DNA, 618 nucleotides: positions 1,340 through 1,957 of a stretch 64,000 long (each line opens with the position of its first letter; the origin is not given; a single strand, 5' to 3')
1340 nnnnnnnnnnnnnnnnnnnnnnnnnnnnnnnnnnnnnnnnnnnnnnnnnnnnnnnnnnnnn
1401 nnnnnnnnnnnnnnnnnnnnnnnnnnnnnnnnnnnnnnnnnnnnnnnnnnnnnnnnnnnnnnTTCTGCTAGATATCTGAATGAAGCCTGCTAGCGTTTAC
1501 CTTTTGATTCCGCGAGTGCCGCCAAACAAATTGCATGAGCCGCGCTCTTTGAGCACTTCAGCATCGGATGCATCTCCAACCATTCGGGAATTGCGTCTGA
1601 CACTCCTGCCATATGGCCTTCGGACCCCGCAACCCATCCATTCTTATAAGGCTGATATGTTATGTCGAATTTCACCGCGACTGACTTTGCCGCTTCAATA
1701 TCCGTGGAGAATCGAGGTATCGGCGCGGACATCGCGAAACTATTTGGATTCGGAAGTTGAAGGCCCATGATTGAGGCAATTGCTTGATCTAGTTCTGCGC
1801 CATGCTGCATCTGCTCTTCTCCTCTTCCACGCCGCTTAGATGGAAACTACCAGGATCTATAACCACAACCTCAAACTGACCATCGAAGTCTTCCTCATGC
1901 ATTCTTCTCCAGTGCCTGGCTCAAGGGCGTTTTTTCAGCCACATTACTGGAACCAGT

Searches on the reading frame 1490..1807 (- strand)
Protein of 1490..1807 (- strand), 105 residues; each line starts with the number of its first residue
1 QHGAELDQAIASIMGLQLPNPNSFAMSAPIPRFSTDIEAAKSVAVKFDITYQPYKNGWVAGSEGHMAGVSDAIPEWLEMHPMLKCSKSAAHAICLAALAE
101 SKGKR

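Call 11: search_protein_families(library=pfam, proteins=[window:1490-1807:-], max_evalue=0.01)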
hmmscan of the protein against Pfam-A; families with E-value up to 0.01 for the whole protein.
window:1490-1807:- (105 aa): 1 family
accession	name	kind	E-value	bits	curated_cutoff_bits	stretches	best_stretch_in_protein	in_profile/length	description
PF18066.6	Phage_ABA_S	-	0.0068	17.5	27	0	28-98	27-89/89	Phage ABA sandwich domain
